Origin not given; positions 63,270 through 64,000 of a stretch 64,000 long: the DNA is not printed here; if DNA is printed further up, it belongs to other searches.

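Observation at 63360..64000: Unannotated ORF at the window edge encoding a eukaryote-type carnitine/choline acyltransferase N-terminus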

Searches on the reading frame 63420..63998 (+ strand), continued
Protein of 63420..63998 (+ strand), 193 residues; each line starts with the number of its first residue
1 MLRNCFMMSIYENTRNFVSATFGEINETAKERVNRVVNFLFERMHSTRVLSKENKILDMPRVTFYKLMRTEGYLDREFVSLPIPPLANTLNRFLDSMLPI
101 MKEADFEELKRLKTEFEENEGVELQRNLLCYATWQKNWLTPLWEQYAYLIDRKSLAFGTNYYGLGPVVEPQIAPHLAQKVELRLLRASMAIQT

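Call 19: find_homologous_proteins(query=P0001)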
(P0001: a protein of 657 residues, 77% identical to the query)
Query P0001 (657 aa): 100 proteins with E <= 0.001 among 8000 candidates.
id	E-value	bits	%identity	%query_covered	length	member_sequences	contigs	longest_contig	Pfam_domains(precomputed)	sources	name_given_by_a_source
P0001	0.0e+0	1482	100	100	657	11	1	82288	PF00755.26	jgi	-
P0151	0.0e+0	1158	90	86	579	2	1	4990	PF00755.26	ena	-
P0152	0.0e+0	1147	77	98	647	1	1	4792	PF00755.26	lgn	-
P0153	0.0e+0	1024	70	98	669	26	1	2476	PF00755.26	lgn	-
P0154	1.1e-219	749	52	99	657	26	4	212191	PF00755.26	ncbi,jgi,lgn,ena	jgi:carnitine O-palmitoyltransferase 1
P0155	2.5e-206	705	50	98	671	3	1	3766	PF00755.26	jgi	jgi:carnitine O-palmitoyltransferase 1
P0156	6.8e-200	684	50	98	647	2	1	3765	PF00755.26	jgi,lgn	-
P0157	4.5e-199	681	49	98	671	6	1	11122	PF00755.26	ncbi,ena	-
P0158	2.7e-197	675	49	98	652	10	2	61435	PF00755.26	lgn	-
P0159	8.9e-76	274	34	87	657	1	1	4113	PF00755.26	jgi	jgi:carnitine O-acetyltransferase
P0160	4.8e-66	242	31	86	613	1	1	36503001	PF00755.26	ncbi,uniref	ncbi:carnitine O-acetyltransferase-like [Babylonia areolata]|uniref:carnitine O-acetyltransferase-li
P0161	5.5e-63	232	33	87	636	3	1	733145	PF00755.26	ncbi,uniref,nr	ncbi:Carnitine O-acetyltransferase [Armadillidium nasatum]|uniref:Carnitine O-acetyltransferase n=1 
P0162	5.6e-63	232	33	87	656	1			PF00755.26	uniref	uniref:Choline/carnitine acyltransferase domain-containing protein n=1 Tax=Plectus sambesii TaxID=20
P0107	2.7e-62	229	34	56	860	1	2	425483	PF00755.26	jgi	-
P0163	9.8e-62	228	30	93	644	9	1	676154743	PF00755.26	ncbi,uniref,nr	ncbi:carnitine O-acetyltransferase-like [Schistocerca gregaria]|uniref:carnitine O-acetyltransferase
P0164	4.0e-61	225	30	86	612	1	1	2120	PF00755.26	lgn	-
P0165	2.0e-60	223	31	87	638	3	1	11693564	PF00755.26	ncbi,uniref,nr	ncbi:Carnitine O-acetyltransferase [Strongyloides ratti]|uniref:Carnitine O-acetyltransferase n=1 Ta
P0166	3.4e-60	222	31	87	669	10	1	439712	PF00755.26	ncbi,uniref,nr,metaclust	ncbi:hypothetical protein Y032_0174g478 [Ancylostoma ceylanicum]|uniref:Choline/carnitine acyltransf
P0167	3.7e-60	222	31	83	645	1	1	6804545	PF00755.26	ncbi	ncbi:unnamed protein product, partial [Mesorhabditis spiculigera]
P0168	4.5e-60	222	32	87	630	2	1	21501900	PF00755.26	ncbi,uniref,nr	ncbi:hypothetical protein GCK72_023151 [Caenorhabditis remanei]|uniref:Choline/carnitine acyltransfe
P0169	9.5e-60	221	31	87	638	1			PF00755.26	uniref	uniref:Carn_acyltransf domain-containing protein n=1 Tax=Strongyloides papillosus TaxID=174720 RepID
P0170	1.1e-59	221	29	87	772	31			PF00755.26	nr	nr:carnitine O-palmitoyltransferase 1, liver isoform-like isoform X2 [Crassostrea gigas]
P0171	3.2e-59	219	30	87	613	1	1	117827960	PF00755.26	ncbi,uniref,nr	ncbi:carnitine O-acetyltransferase-like [Macrosteles quadrilineatus]|uniref:carnitine O-acetyltransf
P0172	1.6e-58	217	29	87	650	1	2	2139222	PF00755.26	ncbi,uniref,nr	ncbi:hypothetical protein RclHR1_08700004 [Rhizophagus clarus]|uniref:Acyltransferase ChoActase/COT/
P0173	1.1e-57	214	30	87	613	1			PF00755.26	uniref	uniref:Choline/carnitine acyltransferase domain-containing protein n=2 Tax=Graphocephala atropunctat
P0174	1.9e-57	213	30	87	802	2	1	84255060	PF00755.26,PF16484.11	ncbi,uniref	ncbi:palmitoyl thioesterase CPT1C isoform X5 [Tamandua tetradactyla]|uniref:palmitoyl thioesterase C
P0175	1.9e-57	213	32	87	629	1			PF00755.26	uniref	uniref:Choline/carnitine acyltransferase domain-containing protein n=1 Tax=Plectus sambesii TaxID=20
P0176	5.2e-57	212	30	86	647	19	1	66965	PF00755.26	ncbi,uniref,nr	ncbi:acyltransferase ChoActase/COT/CPT [Rhizophagus irregularis]|uniref:Acyltransferase ChoActase/CO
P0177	7.0e-57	211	31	87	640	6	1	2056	PF00755.26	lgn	-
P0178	9.1e-57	211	31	87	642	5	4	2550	PF00755.26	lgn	-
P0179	1.1e-56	211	29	87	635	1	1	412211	PF00755.26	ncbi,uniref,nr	ncbi:hypothetical protein NQ317_005898 [Molorchus minor]|uniref:Choline/carnitine acyltransferase do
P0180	1.3e-56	211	28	87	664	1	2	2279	PF00755.26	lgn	-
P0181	2.3e-56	210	31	87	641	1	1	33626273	PF00755.26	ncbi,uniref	ncbi:carnitine O-Acetyl-Transferase [Arctopsyche grandis]|uniref:carnitine O-Acetyl-Transferase n=1 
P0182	2.7e-56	210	30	87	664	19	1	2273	PF00755.26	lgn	-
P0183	4.2e-56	209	32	87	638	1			PF00755.26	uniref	uniref:Carnitine O-acetyltransferase (inferred by orthology to a human protein) n=1 Tax=Strongyloide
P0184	6.4e-56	208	30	87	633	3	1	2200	PF00755.26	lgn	-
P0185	9.9e-56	208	30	87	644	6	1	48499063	PF00755.26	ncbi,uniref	ncbi:hypothetical protein V3C99_012483 [Haemonchus contortus]|uniref:Carn_acyltransf domain-containi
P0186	2.0e-55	207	31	87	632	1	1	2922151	PF00755.26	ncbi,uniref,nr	ncbi:unnamed protein product [Caenorhabditis auriculariae]|uniref:Choline/carnitine acyltransferase 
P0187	5.2e-55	205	30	87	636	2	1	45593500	PF00755.26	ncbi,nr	ncbi:hypothetical protein Q1695_013169 [Nippostrongylus brasiliensis]|nr:hypothetical protein Q1695_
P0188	5.6e-55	205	29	95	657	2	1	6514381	PF00755.26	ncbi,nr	ncbi:choline/Carnitine o-acyltransferase domain-containing protein [Ditylenchus destructor]|nr:choli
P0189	6.7e-55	205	30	86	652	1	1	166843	PF00755.26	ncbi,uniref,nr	ncbi:acyltransferase ChoActase/COT/CPT [Glomus cerebriforme]|uniref:Acyltransferase ChoActase/COT/CP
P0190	7.1e-55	205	29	93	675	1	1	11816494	PF00755.26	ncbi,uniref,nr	ncbi:unnamed protein product [Bursaphelenchus okinawaensis]|uniref:Choline/carnitine acyltransferase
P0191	1.1e-54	204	31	86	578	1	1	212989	PF00755.26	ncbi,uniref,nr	ncbi:unnamed protein product [Angiostrongylus costaricensis]|uniref:Carn_acyltransf domain-containin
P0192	3.0e-54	203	30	87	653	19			PF00755.26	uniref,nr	uniref:Choline/carnitine acyltransferase domain-containing protein n=1 Tax=Meloidogyne enterolobii T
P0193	3.7e-54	202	29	86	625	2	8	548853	PF00755.26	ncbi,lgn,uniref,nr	ncbi:hypothetical protein FOCC_FOCC013813 [Frankliniella occidentalis]|uniref:Peroxisomal carnitine 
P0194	4.9e-54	202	30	87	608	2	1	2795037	PF00755.26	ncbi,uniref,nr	ncbi:hypothetical protein KPH14_008106 [Odynerus spinipes]|uniref:Choline/carnitine acyltransferase 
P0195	9.7e-54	201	30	88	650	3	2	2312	PF00755.26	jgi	jgi:carnitine O-acetyltransferase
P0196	1.3e-53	201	30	76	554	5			PF00755.26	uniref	uniref:Putative carnitine o-acyltransferase cpti n=1 Tax=Xenopsylla cheopis TaxID=163159 RepID=A0A6M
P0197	2.3e-53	200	30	86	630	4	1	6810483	PF00755.26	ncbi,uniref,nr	ncbi:carnitine O-acetyltransferase-like isoform X2 [Homarus americanus]|uniref:carnitine O-acetyltra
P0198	3.9e-53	199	29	87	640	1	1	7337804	PF00755.26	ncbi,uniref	ncbi:unnamed protein product [Leptosia nina]|uniref:Choline/carnitine acyltransferase domain-contain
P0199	4.0e-53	199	29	87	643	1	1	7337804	PF00755.26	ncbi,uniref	ncbi:unnamed protein product [Leptosia nina]|uniref:Choline/carnitine acyltransferase domain-contain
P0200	8.0e-53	198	29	87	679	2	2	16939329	PF00755.26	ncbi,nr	ncbi:hypothetical protein M3Y94_00882100 [Aphelenchoides besseyi]|nr:hypothetical protein M3Y94_0088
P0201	1.0e-52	198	30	87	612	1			PF00755.26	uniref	uniref:Carn_acyltransf domain-containing protein n=1 Tax=Parastrongyloides trichosuri TaxID=131310 R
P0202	3.1e-52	196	31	87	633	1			PF00755.26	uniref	uniref:Carn_acyltransf domain-containing protein n=1 Tax=Panagrellus redivivus TaxID=6233 RepID=A0A7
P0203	4.9e-52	195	30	87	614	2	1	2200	PF00755.26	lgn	-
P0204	7.4e-52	195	29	87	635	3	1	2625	PF00755.26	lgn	-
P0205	8.7e-52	195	30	86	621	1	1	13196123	PF00755.26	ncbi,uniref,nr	ncbi:peroxisomal carnitine O-octanoyltransferase [Thrips palmi]|uniref:Peroxisomal carnitine O-octan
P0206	1.1e-51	194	31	86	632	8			PF00755.26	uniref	uniref:Choline/carnitine acyltransferase domain-containing protein n=1 Tax=Panagrolaimus davidi TaxI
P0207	3.3e-51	193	30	87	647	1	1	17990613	PF00755.26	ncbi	ncbi:unnamed protein product, partial [Iphiclides podalirius]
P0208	3.7e-51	193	28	88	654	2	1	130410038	PF00755.26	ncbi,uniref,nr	ncbi:carnitine O-acetyltransferase-like [Episyrphus balteatus]|uniref:carnitine O-acetyltransferase-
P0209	4.9e-51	192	31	73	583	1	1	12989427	PF00755.26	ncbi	ncbi:hypothetical protein CHUAL_006094 [Chamberlinius hualienensis]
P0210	6.1e-51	192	29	90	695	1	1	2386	PF00755.26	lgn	-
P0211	6.2e-51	192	31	87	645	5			PF00755.26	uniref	uniref:Choline/carnitine acyltransferase domain-containing protein n=1 Tax=Parascaris univalens TaxI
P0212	1.1e-50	191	30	88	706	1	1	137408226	PF00755.26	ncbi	ncbi:hypothetical protein ScPMuIL_003813 [Solemya velum]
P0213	2.8e-50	190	31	86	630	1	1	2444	PF00755.26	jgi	jgi:carnitine O-acetyltransferase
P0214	5.6e-50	189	29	87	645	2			PF00755.26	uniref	uniref:Carn_acyltransf domain-containing protein n=1 Tax=Meloidogyne hapla TaxID=6305 RepID=A0A1I8BY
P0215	9.1e-50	188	30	81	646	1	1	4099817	PF00755.26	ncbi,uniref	ncbi:unnamed protein product, partial [Mesorhabditis belari]|uniref:Choline/carnitine acyltransferas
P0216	1.4e-49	187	29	87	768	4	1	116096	PF04882.18,PF00755.26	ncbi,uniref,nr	ncbi:hypothetical protein WR25_01959 [Diploscapter pachys]|uniref:Choline/carnitine acyltransferase 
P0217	1.7e-49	187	29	87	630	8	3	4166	PF00755.26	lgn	-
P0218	6.9e-49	185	31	77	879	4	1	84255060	PF00755.26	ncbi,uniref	ncbi:palmitoyl thioesterase CPT1C isoform X2 [Tamandua tetradactyla]|uniref:palmitoyl thioesterase C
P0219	1.6e-48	184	26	87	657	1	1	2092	PF00755.26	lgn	-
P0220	1.7e-48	184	29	87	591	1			PF00755.26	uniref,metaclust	uniref:Carn_acyltransf domain-containing protein n=1 Tax=Rhabditophanes sp. KR3021 TaxID=114890 RepI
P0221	3.2e-48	183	29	87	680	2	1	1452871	PF00755.26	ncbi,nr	ncbi:Carnitine O-acetyltransferase [Aphelenchoides fujianensis]|nr:Carnitine O-acetyltransferase [Ap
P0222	4.3e-48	182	31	86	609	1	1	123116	PF00755.26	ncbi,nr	ncbi:hypothetical protein FO519_002811 [Halicephalobus sp. NKZ332]|nr:hypothetical protein FO519_002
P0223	6.1e-48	182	29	88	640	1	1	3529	PF00755.26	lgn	-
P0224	6.7e-48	182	28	85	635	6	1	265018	PF00755.26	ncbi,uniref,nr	ncbi:carnitine O-acetyltransferase-like isoform X1 [Varroa jacobsoni]|uniref:carnitine O-acetyltrans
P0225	1.5e-47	181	31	66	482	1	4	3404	PF00755.26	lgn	-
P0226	2.7e-47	180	29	87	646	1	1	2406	PF00755.26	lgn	-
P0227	2.7e-47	180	26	88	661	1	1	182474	PF00755.26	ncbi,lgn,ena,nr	ncbi:MAG: hypothetical protein S4CHLAM102_09150 [Chlamydiia bacterium]|nr:hypothetical protein [Chla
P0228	8.1e-47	178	30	77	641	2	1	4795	PF00755.26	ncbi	ncbi:CRE-CPT-6 protein, partial [Aphelenchoides avenae]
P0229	2.3e-46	177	29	74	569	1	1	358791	PF00755.26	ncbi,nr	ncbi:Acyltransferase ChoActase/COT/CPT [Aphelenchoides avenae]|nr:Acyltransferase ChoActase/COT/CPT 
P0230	5.5e-46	175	32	66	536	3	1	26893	PF00755.26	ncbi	ncbi:hypothetical protein Pcinc_013879, partial [Petrolisthes cinctipes]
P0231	7.7e-46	175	29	81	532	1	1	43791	PF00755.26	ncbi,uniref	ncbi:unnamed protein product, partial [Nippostrongylus brasiliensis]|uniref:Carn_acyltransf domain-c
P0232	1.6e-45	174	29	88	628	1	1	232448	PF00755.26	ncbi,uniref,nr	ncbi:carnitine O-acetyltransferase [Galendromus occidentalis]|uniref:Carnitine O-acetyltransferase n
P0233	3.2e-44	170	32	67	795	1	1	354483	PF00755.26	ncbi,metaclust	ncbi:Choline/Carnitine O-acyltransferase, partial [Dictyocaulus viviparus]|metaclust:status=active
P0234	7.5e-44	168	31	81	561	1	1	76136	PF00755.26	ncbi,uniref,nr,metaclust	ncbi:Choline/Carnitine O-acyltransferase [Necator americanus]|uniref:Choline/Carnitine O-acyltransfe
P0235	1.3e-43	168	32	65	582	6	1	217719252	PF00755.26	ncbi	ncbi:unnamed protein product, partial [Ixodes pacificus]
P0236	2.8e-42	163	31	67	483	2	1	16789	PF00755.26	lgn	-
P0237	5.9e-42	162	28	87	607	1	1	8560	PF00755.26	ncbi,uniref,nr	ncbi:carnitine O-acetyltransferase-like [Tropilaelaps mercedesae]|uniref:Carnitine O-acetyltransfera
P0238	1.7e-40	157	36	33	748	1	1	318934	PF00755.26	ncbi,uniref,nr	ncbi:hypothetical protein NP493_772g02027 [Ridgeia piscesae]|uniref:Choline/carnitine acyltransferas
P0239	1.6e-39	154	28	87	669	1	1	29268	PF00755.26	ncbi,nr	ncbi:hypothetical protein HK104_004461 [Borealophlyctis nickersoniae]|nr:hypothetical protein HK104_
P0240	2.9e-35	140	25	81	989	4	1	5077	PF00755.26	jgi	-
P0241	1.0e-34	138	26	87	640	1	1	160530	PF00755.26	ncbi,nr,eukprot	ncbi:Carnitine O-palmitoyltransferase 2, mitochondrial [Trichoplax sp. H2]|nr:Carnitine O-palmitoylt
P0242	1.6e-34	138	27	82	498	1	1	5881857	PF00755.26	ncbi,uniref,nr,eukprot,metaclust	ncbi:uncharacterized protein TRIADDRAFT_50581 [Trichoplax adhaerens]|uniref:Choline/carnitine acyltr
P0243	1.7e-34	138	31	65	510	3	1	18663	PF00755.26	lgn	-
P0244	1.8e-33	134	33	46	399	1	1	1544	PF00755.26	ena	-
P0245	3.9e-30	123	31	56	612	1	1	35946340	PF00755.26,PF16484.11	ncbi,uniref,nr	ncbi:carnitine O-palmitoyltransferase 1, brain isoform [Echinops telfairi]|uniref:Carnitine O-palmit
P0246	5.3e-30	123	28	54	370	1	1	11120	PF00755.26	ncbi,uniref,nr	ncbi:Choline/Carnitine O-acyltransferase [Teladorsagia circumcincta]|uniref:Choline/Carnitine O-acyl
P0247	3.4e-29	120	28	67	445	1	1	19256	PF00755.26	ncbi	ncbi:Choline/Carnitine O-acyltransferase [Ostertagia ostertagi]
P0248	5.3e-28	116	27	66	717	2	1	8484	PF00755.26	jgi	jgi:carnitine O-palmitoyltransferase 2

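Call 22: find_encoding_contigs(protein=P0153, flank=10000, max_places=6)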
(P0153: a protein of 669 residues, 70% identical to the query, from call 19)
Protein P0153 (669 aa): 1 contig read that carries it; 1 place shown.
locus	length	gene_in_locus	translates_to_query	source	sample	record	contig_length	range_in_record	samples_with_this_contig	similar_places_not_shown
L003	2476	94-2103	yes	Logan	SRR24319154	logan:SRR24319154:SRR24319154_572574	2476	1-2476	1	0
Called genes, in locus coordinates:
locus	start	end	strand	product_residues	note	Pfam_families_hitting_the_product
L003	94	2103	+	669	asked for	PF00755:Carn_acyltransf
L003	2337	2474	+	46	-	?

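Call 23: find_encoding_contigs(protein=P0154, flank=8000, max_places=4)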
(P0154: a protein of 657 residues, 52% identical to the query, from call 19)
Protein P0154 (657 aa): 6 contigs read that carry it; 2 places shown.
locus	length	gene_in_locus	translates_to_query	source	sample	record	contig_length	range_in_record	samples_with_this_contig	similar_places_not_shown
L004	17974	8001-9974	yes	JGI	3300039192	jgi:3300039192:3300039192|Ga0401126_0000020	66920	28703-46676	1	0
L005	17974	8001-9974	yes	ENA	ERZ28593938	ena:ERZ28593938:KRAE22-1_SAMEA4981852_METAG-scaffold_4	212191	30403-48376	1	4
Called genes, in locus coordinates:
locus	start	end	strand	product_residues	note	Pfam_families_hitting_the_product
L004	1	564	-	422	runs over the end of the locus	-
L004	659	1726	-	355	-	-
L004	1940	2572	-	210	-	-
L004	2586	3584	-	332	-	PF00487:FA_desaturase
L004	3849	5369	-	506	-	PF03219:TLC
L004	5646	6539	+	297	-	PF00892:EamA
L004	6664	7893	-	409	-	-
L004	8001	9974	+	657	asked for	PF00755:Carn_acyltransf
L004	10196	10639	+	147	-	PF22381:Staph_reg_Sar_Rot, PF22166:WHD_ArnR1 (weak), PF01047:MarR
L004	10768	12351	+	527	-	PF07690:MFS_1, PF05977:MFS_3 (weak), PF07690:MFS_1 (weak)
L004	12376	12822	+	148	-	PF01510:Amidase_2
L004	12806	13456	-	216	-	PF00702:Hydrolase, PF13419:HAD_2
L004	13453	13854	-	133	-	PF02600:DsbB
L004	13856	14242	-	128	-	-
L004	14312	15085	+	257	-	PF11019:DUF2608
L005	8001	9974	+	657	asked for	PF00755:Carn_acyltransf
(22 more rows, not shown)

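Call 25: list_cluster_members(proteins=[P0154, P0157, P0227, P0159, P0005, P0158, P0001, P0153, P0155, P0240])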
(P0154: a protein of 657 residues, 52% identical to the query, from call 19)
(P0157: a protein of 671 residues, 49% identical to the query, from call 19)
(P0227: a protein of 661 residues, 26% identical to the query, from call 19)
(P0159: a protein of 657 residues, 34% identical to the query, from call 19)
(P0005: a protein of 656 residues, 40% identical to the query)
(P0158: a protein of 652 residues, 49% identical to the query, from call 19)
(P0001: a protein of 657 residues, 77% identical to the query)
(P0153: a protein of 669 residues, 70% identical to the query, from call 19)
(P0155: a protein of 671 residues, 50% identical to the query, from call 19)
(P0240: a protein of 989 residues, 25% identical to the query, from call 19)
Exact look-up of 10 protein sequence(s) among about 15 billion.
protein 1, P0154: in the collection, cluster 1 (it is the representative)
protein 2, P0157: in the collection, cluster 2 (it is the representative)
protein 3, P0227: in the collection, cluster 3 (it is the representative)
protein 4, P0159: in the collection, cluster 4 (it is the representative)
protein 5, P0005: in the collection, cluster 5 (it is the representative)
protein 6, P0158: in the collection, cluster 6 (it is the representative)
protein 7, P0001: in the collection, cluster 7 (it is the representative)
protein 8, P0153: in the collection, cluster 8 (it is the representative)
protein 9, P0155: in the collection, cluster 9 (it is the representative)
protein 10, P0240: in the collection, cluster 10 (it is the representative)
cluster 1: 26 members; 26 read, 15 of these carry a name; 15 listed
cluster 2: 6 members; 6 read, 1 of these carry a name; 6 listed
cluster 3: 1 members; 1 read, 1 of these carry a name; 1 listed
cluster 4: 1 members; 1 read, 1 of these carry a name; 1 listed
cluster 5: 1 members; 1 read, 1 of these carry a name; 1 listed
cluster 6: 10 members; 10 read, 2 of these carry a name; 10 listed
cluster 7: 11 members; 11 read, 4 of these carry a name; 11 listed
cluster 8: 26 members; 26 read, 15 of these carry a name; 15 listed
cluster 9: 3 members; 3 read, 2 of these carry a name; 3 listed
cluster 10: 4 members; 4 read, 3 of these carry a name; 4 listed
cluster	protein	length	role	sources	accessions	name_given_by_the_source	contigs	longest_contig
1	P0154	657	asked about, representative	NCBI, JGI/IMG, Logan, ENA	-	carnitine O-palmitoyltransferase 1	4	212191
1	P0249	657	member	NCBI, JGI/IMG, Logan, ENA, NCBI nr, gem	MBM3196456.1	MAG: choline/carnitine O-acyltransferase [Chlamydiae bacterium] | choline/carnitine O-acyltransferase [Chlamydiota bacterium]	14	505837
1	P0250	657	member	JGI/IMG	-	hypothetical protein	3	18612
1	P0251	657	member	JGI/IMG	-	hypothetical protein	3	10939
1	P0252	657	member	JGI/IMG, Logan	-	hypothetical protein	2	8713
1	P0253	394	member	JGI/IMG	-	hypothetical protein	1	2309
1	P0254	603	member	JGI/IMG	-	hypothetical protein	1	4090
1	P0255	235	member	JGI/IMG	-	hypothetical protein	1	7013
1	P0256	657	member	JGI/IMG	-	carnitine O-palmitoyltransferase 1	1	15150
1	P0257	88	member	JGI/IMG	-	hypothetical protein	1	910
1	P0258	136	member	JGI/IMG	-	hypothetical protein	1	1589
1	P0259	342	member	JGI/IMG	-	hypothetical protein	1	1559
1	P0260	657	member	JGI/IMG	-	carnitine O-palmitoyltransferase 1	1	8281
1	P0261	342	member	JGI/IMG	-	hypothetical protein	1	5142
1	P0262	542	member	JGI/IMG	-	hypothetical protein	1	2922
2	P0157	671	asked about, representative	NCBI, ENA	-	-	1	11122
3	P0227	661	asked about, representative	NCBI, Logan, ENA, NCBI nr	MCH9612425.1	MAG: hypothetical protein S4CHLAM102_09150 [Chlamydiia bacterium] | hypothetical protein [Chlamydiia bacterium]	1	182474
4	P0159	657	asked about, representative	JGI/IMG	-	carnitine O-acetyltransferase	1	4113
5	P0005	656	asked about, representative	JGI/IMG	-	hypothetical protein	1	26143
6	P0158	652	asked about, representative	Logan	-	-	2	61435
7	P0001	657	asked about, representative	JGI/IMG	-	-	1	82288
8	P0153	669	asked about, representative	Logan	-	-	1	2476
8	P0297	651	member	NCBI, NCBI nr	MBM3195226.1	MAG: choline/carnitine O-acyltransferase [Chlamydiae bacterium] | choline/carnitine O-acyltransferase [Chlamydiota bacterium]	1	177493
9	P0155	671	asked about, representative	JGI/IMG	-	carnitine O-palmitoyltransferase 1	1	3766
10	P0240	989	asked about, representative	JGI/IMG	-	-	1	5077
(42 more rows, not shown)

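Call 31: list_cluster_members(proteins=[P0021, P0025, P0144, P0019, P0046, P0138, P0096, P0114, P0210, P0100])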
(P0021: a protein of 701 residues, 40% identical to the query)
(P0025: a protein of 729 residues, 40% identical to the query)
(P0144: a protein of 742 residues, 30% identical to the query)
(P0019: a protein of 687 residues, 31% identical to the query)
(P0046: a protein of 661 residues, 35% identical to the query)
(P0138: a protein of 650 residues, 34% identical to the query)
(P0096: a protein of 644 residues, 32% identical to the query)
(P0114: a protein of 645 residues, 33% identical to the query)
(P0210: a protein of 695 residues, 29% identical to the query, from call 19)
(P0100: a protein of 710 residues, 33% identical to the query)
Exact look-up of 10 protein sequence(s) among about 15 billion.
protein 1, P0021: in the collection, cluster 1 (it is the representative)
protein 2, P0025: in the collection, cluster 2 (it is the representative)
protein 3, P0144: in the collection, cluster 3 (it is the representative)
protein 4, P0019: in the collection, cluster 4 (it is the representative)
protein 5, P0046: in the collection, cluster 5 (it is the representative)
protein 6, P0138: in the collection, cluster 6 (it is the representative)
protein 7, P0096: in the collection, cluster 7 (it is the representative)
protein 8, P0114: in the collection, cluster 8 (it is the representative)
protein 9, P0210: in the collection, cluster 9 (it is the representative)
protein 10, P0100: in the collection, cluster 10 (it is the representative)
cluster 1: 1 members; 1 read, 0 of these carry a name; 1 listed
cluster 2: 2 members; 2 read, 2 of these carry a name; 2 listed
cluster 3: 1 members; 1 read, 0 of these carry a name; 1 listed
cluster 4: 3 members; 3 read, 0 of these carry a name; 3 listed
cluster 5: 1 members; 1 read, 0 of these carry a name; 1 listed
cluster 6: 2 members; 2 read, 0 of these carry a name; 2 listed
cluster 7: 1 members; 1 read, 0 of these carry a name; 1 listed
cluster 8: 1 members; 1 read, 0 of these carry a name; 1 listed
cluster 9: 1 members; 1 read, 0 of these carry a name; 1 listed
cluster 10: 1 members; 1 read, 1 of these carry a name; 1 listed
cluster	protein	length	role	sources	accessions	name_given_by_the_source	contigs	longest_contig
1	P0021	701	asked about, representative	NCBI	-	-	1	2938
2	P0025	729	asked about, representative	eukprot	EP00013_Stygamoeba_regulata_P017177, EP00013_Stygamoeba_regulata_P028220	CAMPEP_0177680336 /NCGR_PEP_ID=MMETSP0447-20121125/30117_1 /TAXON_ID=0 ...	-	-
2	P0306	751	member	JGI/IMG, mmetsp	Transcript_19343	Transcript_19343/g.49184 ORF Transcript_19343/g.49184 Transcript_19343/m.49184 ...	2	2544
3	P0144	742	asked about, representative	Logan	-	-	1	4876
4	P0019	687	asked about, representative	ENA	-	-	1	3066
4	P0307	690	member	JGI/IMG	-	-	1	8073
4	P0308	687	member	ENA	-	-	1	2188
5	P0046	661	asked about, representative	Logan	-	-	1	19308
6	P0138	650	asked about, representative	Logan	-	-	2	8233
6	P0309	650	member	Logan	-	-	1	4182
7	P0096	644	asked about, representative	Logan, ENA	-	-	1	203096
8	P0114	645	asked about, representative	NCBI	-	-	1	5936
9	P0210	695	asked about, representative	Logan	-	-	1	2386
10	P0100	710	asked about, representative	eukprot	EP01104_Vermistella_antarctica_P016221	TRINITY_DN549_c1_g1_i1.p1 TRINITY_DN549_c1_g1~~TRINITY_DN549_c1_g1_i1.p1 ORF ...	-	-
